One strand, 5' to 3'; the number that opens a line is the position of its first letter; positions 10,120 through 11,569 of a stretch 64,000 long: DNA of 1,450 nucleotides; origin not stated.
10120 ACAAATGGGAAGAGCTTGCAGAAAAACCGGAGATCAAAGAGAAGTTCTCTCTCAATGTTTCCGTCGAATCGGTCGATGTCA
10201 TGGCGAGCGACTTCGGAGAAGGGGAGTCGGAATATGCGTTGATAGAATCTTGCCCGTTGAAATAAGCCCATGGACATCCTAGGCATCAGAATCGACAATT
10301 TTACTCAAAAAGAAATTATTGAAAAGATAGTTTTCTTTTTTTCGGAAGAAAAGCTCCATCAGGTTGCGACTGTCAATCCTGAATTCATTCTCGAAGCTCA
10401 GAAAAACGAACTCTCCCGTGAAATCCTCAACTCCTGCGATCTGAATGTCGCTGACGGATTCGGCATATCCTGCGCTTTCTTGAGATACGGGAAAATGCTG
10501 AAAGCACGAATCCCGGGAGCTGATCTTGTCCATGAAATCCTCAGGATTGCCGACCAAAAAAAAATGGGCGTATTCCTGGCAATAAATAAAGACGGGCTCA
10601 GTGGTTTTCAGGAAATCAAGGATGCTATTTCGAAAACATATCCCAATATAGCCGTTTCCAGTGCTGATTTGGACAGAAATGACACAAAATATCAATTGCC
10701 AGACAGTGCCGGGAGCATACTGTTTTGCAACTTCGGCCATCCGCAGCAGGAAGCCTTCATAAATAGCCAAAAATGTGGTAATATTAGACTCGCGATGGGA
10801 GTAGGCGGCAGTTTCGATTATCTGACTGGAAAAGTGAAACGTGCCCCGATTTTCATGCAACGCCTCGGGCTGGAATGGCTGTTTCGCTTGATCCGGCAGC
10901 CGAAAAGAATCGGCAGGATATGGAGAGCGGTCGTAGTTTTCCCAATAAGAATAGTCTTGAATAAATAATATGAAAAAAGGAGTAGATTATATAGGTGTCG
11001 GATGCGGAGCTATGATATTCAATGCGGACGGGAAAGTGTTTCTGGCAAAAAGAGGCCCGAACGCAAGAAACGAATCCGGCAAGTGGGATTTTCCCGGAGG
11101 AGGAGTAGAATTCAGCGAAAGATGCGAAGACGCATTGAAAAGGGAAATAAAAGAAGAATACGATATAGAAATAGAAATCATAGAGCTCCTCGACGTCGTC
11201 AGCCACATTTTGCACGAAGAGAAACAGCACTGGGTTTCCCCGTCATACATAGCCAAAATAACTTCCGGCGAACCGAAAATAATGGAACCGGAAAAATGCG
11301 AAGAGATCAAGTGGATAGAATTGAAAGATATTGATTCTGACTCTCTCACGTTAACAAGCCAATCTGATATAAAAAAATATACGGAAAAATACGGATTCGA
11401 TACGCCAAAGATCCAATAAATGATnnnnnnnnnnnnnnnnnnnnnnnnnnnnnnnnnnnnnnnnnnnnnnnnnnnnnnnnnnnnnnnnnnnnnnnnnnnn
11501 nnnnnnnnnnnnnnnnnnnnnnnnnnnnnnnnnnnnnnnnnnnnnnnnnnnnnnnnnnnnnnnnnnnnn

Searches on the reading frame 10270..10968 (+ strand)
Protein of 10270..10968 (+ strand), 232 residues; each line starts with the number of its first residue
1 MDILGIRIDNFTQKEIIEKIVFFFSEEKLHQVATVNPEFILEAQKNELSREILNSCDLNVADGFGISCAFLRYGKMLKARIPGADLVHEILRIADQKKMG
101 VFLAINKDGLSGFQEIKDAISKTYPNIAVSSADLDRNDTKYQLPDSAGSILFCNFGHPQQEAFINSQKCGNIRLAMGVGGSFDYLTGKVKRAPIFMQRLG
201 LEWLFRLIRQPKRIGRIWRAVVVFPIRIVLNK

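Call 41: search_protein_families(library=pfam, proteins=[window:10270-10968:+], max_evalue=0.001)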
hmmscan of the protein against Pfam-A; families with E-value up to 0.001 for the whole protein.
window:10270-10968:+ (232 aa): 1 family
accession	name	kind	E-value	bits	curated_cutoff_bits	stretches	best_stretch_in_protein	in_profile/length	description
PF03808.19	Glyco_tran_WecG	-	7.6e-33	114.1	27.4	1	57-217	2-167/168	Glycosyl transferase WecG/TagA/CpsF family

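Call 79: search_protein_families(library=ncbifam, proteins=[window:10270-10968:+], max_evalue=0.00001)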
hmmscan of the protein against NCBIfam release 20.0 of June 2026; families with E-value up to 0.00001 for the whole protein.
window:10270-10968:+ (232 aa): 4 families
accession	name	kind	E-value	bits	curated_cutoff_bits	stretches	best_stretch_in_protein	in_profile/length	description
NF041710.1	UDPacetylman_taseTarA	equivalog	2.1e-38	132.2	350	1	1-224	9-236/247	N-acetylglucosaminyldiphosphoundecaprenol N-acetyl-beta-D-mannosaminyltransferase TarA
TIGR00696.1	wecG_tagA_cpsF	superfamily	9.8e-35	119.9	69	1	51-218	1-173/178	WecB/TagA/CpsF family glycosyltransferase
NF002980.1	PRK03692.1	equivalog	9.7e-30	103.8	323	1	3-220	6-228/240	lipopolysaccharide N-acetylmannosaminouronosyltransferase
NF041872.1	EPS_EpsA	equivalog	2.4e-23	82.9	500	1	5-219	22-241/265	exopolysaccharide biosynthesis glycosyltransferase EpsA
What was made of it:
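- A TagA/WecG-family enzyme lies at 10270-10968 (calls 41, 79).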

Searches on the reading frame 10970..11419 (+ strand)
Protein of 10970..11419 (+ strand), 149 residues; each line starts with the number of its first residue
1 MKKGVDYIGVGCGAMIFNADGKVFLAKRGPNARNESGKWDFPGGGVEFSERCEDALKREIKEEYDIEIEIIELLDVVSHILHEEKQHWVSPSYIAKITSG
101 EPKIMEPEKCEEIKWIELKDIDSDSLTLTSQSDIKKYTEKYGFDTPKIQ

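Call 42: search_protein_families(library=pfam, proteins=[window:10970-11419:+], max_evalue=0.001)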
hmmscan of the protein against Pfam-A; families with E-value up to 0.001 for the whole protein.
window:10970-11419:+ (149 aa): 3 families
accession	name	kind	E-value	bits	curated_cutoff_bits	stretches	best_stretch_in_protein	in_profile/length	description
PF00293.34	NUDIX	-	2e-19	70.4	21.1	1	11-124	5-119/134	NUDIX domain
PF14815.12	NUDIX_4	-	4.6e-08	33.3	35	1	14-123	3-100/113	NUDIX domain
PF22327.2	Nudt16-like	-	0.00024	21.5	27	1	37-101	33-99/161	U8 snoRNA-decapping enzyme-like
